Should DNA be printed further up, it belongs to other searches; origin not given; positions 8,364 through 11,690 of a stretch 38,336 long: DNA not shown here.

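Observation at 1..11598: Five-gene surface-protein operon built from function-unknown PCMD-like and calycin-like modules, with three different anchoring modes plus its own beta-barrel and membrane regulator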

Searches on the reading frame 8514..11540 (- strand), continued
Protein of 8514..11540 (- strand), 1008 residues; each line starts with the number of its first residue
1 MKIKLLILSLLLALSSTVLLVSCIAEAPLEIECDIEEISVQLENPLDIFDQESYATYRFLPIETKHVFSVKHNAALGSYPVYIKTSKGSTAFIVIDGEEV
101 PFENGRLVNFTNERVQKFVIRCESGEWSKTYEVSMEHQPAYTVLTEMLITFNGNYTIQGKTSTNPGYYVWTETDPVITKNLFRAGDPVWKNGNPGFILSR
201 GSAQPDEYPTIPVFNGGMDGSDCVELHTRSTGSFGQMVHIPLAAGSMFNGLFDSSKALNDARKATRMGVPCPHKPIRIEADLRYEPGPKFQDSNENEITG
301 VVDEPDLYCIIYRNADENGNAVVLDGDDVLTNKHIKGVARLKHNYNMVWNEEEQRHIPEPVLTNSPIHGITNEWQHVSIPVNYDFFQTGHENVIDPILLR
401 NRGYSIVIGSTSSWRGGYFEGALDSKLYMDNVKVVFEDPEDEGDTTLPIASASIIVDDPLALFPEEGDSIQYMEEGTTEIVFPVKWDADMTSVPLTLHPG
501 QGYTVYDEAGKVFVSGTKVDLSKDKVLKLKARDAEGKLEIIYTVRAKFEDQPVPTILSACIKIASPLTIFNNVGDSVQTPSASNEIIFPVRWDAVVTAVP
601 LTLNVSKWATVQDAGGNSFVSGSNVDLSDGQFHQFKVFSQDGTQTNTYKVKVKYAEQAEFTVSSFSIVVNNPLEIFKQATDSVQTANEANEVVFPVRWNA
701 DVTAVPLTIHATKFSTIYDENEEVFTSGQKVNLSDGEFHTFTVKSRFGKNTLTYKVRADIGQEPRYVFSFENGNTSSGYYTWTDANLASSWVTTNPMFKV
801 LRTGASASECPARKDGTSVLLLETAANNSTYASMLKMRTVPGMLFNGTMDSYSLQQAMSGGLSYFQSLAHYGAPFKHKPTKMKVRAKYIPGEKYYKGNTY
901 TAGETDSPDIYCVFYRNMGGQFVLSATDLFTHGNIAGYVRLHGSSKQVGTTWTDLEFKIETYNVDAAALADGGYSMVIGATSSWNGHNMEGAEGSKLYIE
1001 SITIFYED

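Call 28: find_encoding_contigs(protein=P0003, flank=10000, max_places=2)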
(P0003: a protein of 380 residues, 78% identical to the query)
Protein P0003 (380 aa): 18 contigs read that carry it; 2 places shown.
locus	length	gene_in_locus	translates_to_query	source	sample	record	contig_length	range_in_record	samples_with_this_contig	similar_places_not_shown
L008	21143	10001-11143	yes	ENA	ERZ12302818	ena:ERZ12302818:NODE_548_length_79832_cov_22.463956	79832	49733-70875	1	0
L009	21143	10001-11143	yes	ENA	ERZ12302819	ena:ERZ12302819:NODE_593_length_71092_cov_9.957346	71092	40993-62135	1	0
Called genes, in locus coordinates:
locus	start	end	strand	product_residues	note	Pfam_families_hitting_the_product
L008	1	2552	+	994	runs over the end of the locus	PF12733:Cadherin-like (faint), PF13201:PCMD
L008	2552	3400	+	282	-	PF13568:OMP_b-brl_2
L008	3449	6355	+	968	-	PF09479:Flg_new, PF13944:Calycin_like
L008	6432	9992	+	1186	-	PF13944:Calycin_like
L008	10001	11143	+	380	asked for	-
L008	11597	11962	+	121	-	-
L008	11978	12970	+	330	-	PF13444:Acetyltransf_5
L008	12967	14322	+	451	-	PF01966:HD (faint), PF13286:HD_assoc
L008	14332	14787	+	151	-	PF22769:DCD, PF00692:dUTPase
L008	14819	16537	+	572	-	PF12895:ANAPC3 (faint), PF13429:TPR_15 (faint), PF07719:TPR_2 (faint), PF13174:TPR_6 (faint), PF13371:TPR_9 (faint), PF13374:TPR_10 (faint), PF14559:TPR_19 (weak), PF23914:TPR_CcmH_CycH (weak), +6 more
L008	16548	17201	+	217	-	PF14125:DUF4292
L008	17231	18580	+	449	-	PF01551:Peptidase_M23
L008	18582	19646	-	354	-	PF04389:Peptidase_M28 (weak), PF01546:Peptidase_M20, PF07687:M20_dimer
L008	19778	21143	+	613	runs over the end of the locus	PF00501:AMP-binding, PF23562:AMP-binding_C_3 (weak)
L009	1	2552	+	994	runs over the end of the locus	PF12733:Cadherin-like (faint), PF13201:PCMD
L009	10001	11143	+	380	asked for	-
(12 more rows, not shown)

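Call 31: find_related_loci(query=A1, collection=genome_contigs, flank=10000)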
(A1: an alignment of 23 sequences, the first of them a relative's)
Query A1 (382 aa) in genome_contigs; peptide patterns used: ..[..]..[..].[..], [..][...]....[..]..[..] (x = any residue, [..] = any of these).
227 stretches matched a pattern; 170 encode a relative of the query (tblastn E <= 1e-3); the best 80 are kept; 80 distinct loci.
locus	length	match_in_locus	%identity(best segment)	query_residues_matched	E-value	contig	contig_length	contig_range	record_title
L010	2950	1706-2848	100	2-382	0e+0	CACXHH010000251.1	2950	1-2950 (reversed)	MAG: uncultured Clostridiales bacterium isolate RUG11260 genome assembly, contig: RUG11260_asm_251, whole genome shotgun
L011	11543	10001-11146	87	3-382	0e+0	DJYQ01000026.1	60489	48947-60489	MAG TPA_asm: Prevotellaceae bacterium UBA6974 UBA6974_contig_10989, whole genome shotgun sequence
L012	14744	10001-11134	87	2-379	0e+0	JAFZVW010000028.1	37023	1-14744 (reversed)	MAG: Bacteroidaceae bacterium isolate RGIG8145 Water_buffalos_Rumen-3__c706532, whole genome shotgun sequence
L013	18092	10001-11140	78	2-379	0e+0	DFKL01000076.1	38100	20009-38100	MAG TPA_asm: Prevotellaceae bacterium UBA3646 UBA3646_contig_3649, whole genome shotgun sequence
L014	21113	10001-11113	53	5-376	5e-130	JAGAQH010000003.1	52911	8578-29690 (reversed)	MAG: Bacteroidaceae bacterium isolate RGIG8676 Water_deer_Colon-1__c27611, whole genome shotgun sequence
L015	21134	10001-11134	50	4-380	7e-126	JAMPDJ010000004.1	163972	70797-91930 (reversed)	MAG: Bacteroides sp. isolate NALB_7821b_5 Scaffold_#4__SCF_004___163972_bp, whole genome shotgun sequence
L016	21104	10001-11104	51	11-379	1e-125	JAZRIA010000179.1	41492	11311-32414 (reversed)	MAG: Bacteroidaceae bacterium isolate T1900045477_YK20190171.MAGScoT_cleanbin_000077 SGB_7288_k141_545482, whole genome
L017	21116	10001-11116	51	2-374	1e-124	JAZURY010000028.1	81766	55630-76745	MAG: Bacteroidaceae bacterium isolate T1900044850_TS20190316.MAGScoT_cleanbin_000014 SGB_3003_k141_4367892, whole genome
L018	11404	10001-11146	48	1-382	8e-122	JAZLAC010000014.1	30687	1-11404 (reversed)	MAG: Bacteroidaceae bacterium isolate T1900045082_TC20190076.MAGScoT_cleanbin_000005 SGB_4663_k141_2562723, whole genome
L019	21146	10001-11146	47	1-382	3e-121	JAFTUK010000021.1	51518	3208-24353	MAG: Bacteroidaceae bacterium isolate RGIG4159 Roe_deer_Colon-1__c164041, whole genome shotgun sequence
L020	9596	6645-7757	49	5-376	1e-120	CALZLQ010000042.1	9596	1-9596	MAG: uncultured Prevotellaceae bacterium isolate SRR3178346_bin.9_metaWRAP_v1.3_MAG genome assembly, contig: ERZ8974994.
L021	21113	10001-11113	52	5-376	4e-120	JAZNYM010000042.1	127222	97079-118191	MAG: Bacteroidaceae bacterium isolate T1900044776_TS20190242.MAGScoT_cleanbin_000006 SGB_2480_k141_657772, whole genome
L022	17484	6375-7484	50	11-379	2e-119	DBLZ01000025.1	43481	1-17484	MAG TPA_asm: Prevotellaceae bacterium UBA711 UBA711_contig_547, whole genome shotgun sequence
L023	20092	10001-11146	48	1-379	2e-119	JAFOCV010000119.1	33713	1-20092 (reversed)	MAG: Bacteroidaceae bacterium isolate RGIG351 Dairy_cattle_Colon-3__c615150, whole genome shotgun sequence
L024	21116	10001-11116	47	8-379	1e-118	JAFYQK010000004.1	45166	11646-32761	MAG: Bacteroidaceae bacterium isolate RGIG7327 Water_buffalos_Cecum-4__c251328, whole genome shotgun sequence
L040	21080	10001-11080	46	13-381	5e-109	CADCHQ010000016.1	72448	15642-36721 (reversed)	MAG: uncultured Bacteroidales bacterium isolate RUG14659 genome assembly, contig: RUG14659_asm_16, whole genome shotgun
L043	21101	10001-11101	45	6-379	5e-108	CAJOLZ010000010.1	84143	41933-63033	uncultured Bacteroidaceae bacterium isolate Reindeer_1_mag_97 genome assembly, contig: scaffold_191, whole genome shotgu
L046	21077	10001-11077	44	12-379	8e-107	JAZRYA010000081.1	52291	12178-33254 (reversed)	MAG: Bacteroidaceae bacterium isolate T1900044950_TA20190003.MAGScoT_cleanbin_000057 SGB_3600_k141_2222571, whole genome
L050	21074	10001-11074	45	11-376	3e-106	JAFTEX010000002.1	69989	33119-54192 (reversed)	MAG: Bacteroidaceae bacterium isolate RGIG3756 Roe_deer_Abomasum-1__c935, whole genome shotgun sequence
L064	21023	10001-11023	46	12-379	4e-102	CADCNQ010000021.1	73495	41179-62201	MAG: uncultured Bacteroidales bacterium isolate RUG14814 genome assembly, contig: RUG14814_asm_21, whole genome shotgun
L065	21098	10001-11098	47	8-382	6e-102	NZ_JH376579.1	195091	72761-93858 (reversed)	Paraprevotella clara YIT 11840 Scfld2, whole genome shotgun sequence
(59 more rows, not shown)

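Call 36: search_protein_families(library=pfam, proteins=[L046:3705-4982:+, L046:5835-7460:+, L046:8046-9551:+, L040:8746-9885:+, L050:5167-9846:+, L065:11403-13385:-, L065:13824-14459:-, L064:6918-9845:+, L017:4248-6317:+, L017:6334-9909:+], max_evalue=0.01)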
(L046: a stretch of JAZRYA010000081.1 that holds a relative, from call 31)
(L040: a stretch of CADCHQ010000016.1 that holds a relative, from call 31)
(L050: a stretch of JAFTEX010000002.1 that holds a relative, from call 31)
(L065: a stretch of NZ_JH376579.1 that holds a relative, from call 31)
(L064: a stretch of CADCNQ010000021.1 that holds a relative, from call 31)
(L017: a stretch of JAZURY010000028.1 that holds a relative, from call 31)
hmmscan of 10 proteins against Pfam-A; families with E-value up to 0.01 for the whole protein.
L046:3705-4982:+ (426 aa): 1 family
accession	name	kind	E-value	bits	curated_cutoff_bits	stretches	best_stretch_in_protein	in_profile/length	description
PF13201.12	PCMD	-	8.9e-58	196.2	28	1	164-422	14-233/234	Putative carbohydrate metabolism domain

L046:5835-7460:+ (542 aa): 3 families
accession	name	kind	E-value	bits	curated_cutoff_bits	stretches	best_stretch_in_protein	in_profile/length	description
PF13944.12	Calycin_like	-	1.2e-44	152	30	2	22-164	3-123/124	Calycin-like beta-barrel domain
PF09479.16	Flg_new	-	3e-12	46.9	27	2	319-355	1-36/65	Listeria-Bacteroides repeat domain (List_Bact_rpt)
PF04985.20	Phage_tube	-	0.0097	16.2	22.4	0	21-70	89-139/165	Phage tail tube protein FII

L046:8046-9551:+ (502 aa): 0 families

L040:8746-9885:+ (380 aa): 1 family
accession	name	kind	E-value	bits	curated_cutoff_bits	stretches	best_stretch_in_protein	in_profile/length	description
PF00404.24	Dockerin_1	-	5.1e-07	30.2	22.9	1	324-375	1-56/57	Dockerin type I domain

L050:5167-9846:+ (1560 aa): 3 families
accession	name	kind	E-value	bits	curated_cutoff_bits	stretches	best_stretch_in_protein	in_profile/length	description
PF13944.12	Calycin_like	-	5.6e-71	237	30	5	1372-1501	4-123/124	Calycin-like beta-barrel domain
PF00404.24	Dockerin_1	-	6.3e-10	39.5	22.9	1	1505-1556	1-56/57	Dockerin type I domain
PF04985.20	Phage_tube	-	3.3e-07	30.7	22.4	0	809-863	85-138/165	Phage tail tube protein FII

L065:11403-13385:- (661 aa): 1 family
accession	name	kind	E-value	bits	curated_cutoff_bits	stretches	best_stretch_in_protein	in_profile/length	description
PF13944.12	Calycin_like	-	3.2e-15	56.9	30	1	327-438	4-121/124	Calycin-like beta-barrel domain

L065:13824-14459:- (212 aa): 1 family
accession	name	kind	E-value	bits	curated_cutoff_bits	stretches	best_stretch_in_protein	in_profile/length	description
PF13944.12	Calycin_like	-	1.9e-23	83.5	30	1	25-155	3-123/124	Calycin-like beta-barrel domain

L064:6918-9845:+ (976 aa): 1 family
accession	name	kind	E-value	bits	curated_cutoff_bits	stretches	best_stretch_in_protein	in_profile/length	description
PF13944.12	Calycin_like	-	2.2e-13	51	30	1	797-924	6-121/124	Calycin-like beta-barrel domain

L017:4248-6317:+ (690 aa): 1 family
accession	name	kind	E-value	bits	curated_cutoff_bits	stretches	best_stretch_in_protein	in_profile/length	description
PF13944.12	Calycin_like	-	8.5e-35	120.2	30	2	511-641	3-123/124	Calycin-like beta-barrel domain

L017:6334-9909:+ (1192 aa): 1 family
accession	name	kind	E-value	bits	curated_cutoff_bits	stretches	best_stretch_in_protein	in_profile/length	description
PF13944.12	Calycin_like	-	3.6e-16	60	30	1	1004-1146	1-123/124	Calycin-like beta-barrel domain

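Call 41: search_protein_families(library=ncbifam, proteins=[L046:7161-7460:+, L046:9252-9551:+, L065:13824-14123:-, L065:11403-11702:-, L064:9546-9845:+, L017:9610-9909:+, L043:7519-8106:+], max_evalue=10)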
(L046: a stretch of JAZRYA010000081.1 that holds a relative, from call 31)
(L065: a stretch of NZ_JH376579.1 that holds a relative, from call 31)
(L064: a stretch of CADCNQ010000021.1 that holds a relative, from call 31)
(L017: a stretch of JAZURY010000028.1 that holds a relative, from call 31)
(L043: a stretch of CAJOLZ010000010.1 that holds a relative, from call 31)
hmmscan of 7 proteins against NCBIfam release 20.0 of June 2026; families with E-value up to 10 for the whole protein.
L046:7161-7460:+ (100 aa): 0 families

L046:9252-9551:+ (100 aa): 0 families

L065:13824-14123:- (100 aa): 2 families
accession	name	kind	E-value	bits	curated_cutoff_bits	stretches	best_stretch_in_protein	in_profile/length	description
TIGR04183.1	Por_Secre_tail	domain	0.012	15.6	23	1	51-92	12-56/72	T9SS type A sorting domain-containing protein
NF052644.1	T9SS_DNase_Rie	equivalog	0.029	13.7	260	1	57-95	198-238/251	T9SS-dependent surface endonuclease, AS87_RS02955 family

L065:11403-11702:- (100 aa): 0 families

L064:9546-9845:+ (100 aa): 0 families

L017:9610-9909:+ (100 aa): 1 family
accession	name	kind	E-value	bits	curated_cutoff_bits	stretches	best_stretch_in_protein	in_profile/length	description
NF009669.0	PRK13190.1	equivalog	0.14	11.4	261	1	63-98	95-130/203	putative peroxiredoxin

L043:7519-8106:+ (196 aa): 0 families
